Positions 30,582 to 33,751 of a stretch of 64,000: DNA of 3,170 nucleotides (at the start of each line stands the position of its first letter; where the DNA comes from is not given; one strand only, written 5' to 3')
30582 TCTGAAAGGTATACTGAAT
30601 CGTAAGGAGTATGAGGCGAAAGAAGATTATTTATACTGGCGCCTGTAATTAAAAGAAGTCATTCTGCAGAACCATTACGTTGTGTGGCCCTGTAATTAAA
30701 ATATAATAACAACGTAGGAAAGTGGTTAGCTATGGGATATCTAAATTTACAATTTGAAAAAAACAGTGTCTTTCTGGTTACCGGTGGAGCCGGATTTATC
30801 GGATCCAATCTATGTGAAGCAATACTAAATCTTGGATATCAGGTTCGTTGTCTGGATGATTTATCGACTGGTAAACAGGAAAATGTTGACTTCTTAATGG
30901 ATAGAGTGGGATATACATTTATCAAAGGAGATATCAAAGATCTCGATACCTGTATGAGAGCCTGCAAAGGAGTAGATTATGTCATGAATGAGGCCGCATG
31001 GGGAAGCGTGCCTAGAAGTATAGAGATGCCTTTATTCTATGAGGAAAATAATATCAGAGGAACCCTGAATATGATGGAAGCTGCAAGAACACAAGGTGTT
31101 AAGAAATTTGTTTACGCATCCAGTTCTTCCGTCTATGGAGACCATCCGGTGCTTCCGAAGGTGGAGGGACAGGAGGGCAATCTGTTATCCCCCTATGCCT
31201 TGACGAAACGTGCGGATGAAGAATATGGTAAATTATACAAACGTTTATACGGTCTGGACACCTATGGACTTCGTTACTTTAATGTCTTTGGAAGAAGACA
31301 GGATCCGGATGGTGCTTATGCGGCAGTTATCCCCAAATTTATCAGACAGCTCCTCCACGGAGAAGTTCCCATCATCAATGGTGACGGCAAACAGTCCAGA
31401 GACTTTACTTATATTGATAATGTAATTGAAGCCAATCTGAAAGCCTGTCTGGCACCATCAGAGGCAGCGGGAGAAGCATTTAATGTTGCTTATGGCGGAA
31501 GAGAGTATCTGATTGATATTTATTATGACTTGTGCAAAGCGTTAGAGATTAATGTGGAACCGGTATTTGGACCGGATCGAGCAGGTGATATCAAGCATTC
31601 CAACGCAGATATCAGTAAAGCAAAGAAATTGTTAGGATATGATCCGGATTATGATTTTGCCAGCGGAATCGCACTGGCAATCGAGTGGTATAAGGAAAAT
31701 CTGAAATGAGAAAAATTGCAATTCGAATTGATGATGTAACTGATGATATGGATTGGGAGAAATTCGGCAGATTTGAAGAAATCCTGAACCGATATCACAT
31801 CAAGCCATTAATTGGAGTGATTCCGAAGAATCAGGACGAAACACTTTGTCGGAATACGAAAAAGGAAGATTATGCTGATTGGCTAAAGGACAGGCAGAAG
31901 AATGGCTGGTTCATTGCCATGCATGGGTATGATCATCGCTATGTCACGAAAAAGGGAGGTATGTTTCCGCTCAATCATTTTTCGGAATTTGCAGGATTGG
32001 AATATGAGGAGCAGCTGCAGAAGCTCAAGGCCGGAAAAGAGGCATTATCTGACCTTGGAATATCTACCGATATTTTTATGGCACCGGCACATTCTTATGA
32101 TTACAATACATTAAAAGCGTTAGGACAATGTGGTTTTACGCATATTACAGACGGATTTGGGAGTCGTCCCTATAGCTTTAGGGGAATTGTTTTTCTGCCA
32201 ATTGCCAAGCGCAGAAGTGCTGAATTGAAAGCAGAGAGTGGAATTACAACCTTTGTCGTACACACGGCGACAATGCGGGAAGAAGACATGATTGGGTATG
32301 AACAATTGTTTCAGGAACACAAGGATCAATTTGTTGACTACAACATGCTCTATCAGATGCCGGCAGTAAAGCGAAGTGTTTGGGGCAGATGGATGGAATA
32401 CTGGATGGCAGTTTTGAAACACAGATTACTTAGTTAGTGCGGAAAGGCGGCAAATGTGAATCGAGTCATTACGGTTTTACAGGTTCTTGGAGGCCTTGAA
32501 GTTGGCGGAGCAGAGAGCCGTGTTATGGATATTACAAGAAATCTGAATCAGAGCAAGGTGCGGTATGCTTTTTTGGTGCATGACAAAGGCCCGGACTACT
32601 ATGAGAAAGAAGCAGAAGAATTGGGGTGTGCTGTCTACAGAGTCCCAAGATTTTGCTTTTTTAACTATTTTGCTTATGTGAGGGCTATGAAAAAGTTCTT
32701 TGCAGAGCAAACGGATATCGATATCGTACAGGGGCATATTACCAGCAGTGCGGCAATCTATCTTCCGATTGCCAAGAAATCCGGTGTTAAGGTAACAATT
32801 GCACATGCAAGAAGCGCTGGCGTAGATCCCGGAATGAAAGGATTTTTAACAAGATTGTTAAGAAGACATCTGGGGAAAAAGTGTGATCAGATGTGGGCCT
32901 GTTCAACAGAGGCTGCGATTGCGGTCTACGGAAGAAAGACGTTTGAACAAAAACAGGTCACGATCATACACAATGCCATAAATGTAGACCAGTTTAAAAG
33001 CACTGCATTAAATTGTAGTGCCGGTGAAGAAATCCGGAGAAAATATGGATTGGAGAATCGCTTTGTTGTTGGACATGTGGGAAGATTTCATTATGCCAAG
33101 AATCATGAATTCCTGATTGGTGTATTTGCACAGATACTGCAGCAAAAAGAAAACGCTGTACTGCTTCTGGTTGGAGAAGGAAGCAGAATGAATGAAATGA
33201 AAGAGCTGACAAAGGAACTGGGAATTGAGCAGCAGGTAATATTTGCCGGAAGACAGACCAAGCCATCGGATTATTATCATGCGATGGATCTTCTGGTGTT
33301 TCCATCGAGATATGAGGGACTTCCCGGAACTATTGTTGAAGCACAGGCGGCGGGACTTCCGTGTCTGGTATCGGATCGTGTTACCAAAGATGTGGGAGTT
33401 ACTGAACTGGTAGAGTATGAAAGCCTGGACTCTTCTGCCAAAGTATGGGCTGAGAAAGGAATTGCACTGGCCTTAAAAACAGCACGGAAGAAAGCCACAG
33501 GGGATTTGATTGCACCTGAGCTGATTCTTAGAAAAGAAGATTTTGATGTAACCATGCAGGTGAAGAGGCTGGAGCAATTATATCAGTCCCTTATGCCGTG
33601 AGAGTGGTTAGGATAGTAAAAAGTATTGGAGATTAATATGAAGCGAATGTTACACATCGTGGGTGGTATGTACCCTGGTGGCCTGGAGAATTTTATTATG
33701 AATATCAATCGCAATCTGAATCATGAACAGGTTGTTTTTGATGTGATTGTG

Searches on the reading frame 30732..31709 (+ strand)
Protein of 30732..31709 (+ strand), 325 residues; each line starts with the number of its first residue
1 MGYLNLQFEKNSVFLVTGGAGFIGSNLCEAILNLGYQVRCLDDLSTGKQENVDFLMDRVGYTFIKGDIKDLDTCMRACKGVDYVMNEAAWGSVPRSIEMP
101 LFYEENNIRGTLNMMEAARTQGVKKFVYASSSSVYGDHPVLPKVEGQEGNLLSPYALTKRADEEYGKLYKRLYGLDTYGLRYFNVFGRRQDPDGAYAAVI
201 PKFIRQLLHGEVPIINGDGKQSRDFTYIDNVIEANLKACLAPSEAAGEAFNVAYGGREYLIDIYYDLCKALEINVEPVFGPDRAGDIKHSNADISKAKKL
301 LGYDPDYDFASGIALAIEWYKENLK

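Call 7: search_protein_families(library=pfam, proteins=[window:30732-31709:+], max_evalue=0.0001)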
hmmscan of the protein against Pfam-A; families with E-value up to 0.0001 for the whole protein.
window:30732-31709:+ (325 aa): 8 families
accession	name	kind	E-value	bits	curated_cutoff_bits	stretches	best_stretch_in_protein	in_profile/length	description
PF01370.27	Epimerase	-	2.4e-61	207.7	20.9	1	15-253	2-240/240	NAD dependent epimerase/dehydratase family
PF16363.11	GDP_Man_Dehyd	-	2.2e-50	172.5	27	1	15-314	1-330/332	GDP-mannose 4,6 dehydratase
PF01073.25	3Beta_HSD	-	1.2e-23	83.9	22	1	15-238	1-228/280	3-beta hydroxysteroid dehydrogenase/isomerase family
PF02719.21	Polysacc_synt_2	-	8.7e-16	58.4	20.2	1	15-236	2-214/293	Polysaccharide biosynthesis protein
PF13460.12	NAD_binding_10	-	5.8e-10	39.8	27.2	1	18-165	1-130/184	NAD(P)H-binding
PF05368.20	NmrA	-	1.5e-09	38.3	27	1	11-131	2-107/298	NmrA-like family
PF07993.18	NAD_binding_4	-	3.9e-06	26.6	20.1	0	16-232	1-255/258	Male sterility protein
PF04321.23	RmlD_sub_bind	-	2.8e-05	23.8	27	1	15-164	4-134/287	RmlD substrate binding domain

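Call 18: search_protein_families(library=ncbifam, proteins=[window:30732-31709:+], max_evalue=0.01)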
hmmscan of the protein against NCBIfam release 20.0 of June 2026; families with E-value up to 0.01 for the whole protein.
window:30732-31709:+ (325 aa): 35 families (the best 25 are shown)
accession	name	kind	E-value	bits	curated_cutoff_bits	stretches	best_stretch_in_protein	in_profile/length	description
NF011728.1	PRK15181.1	equivalog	4e-90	302.3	760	1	14-322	18-339/348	Vi polysaccharide biosynthesis UDP-N-acetylglucosaminuronic acid C-4 epimerase TviC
TIGR01181.1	dTDP_gluc_dehyt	equivalog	9.7e-47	159.6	365.1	1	14-323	2-314/321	dTDP-glucose 4,6-dehydratase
TIGR01179.1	galE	equivalog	3.3e-45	154.4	262.3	1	15-323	3-328/332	UDP-glucose 4-epimerase GalE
TIGR04180.1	EDH_00030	hypoth_equivalog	1.4e-43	149.1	475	1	15-308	2-297/297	NAD-dependent 4,6-dehydratase LegB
TIGR02197.1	heptose_epim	equivalog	3.8e-34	118.3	274.6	1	15-322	2-315/316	ADP-glyceromanno-heptose 6-epimerase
NF007956.0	PRK10675.1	subfamily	1.8e-30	106.2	394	1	14-303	3-312/338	UDP-glucose 4-epimerase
NF042422.1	oxyalk_red_OleD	equivalog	1e-27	97.4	580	1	15-271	4-250/329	2-alkyl-3-oxoalkanoate reductase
NF007490.0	PRK10084.1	subfamily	1.3e-24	86.8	649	1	14-323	3-337/361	dTDP-glucose 4,6-dehydratase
NF007582.0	PRK10217.1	equivalog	2.4e-22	79.5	698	1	14-323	4-334/355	dTDP-glucose 4,6-dehydratase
TIGR03466.1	HpnA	hypoth_equivalog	1.9e-19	69.8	367.65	1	14-136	3-118/327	hopanoid-associated sugar epimerase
NF008360.0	PRK11150.1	equivalog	1.1e-17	64.2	452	1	14-263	2-246/310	ADP-glyceromanno-heptose 6-epimerase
NF042423.1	oxyalk_red_Shew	equivalog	1.9e-17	63.3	580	1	12-250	9-236/331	2-alkyl-3-oxoalkanoate reductase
NF052578.1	StrlDmthSdmBMthl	equivalog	3.1e-13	50.2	600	1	15-159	4-138/328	sterol demethylase protein SdmB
TIGR01472.1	gmd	equivalog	5.7e-12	45.5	415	1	13-185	2-185/342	GDP-mannose 4,6-dehydratase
TIGR03589.1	PseB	equivalog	8.2e-12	44.7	407.75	1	11-131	4-125/324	UDP-N-acetylglucosamine 4,6-dehydratase (inverting)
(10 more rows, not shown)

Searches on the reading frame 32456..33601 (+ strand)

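Call 7: search_protein_families(library=pfam, proteins=[window:32456-33601:+], max_evalue=0.0001)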
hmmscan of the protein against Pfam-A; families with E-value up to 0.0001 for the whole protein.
window:32456-33601:+ (381 aa): 5 families
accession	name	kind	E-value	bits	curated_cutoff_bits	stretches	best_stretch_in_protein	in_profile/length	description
PF00534.26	Glycos_transf_1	-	3.8e-28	98.6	26.4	1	191-307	3-123/172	Glycosyl transferases group 1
PF13692.12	Glyco_trans_1_4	-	4e-27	95.7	27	1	203-316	2-120/142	Glycosyl transferases group 1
PF13439.12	Glyco_transf_4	-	2.6e-13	50.8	28.5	1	16-178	1-169/170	Glycosyltransferase Family 4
PF13579.12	Glyco_trans_4_4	-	4e-09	37.4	29.7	1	17-173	1-157/158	Glycosyl transferase 4-like domain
PF20706.3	GT4-conflict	-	5.5e-05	22.8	26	0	210-308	205-313/385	Family 4 Glycosyltransferase in conflict systems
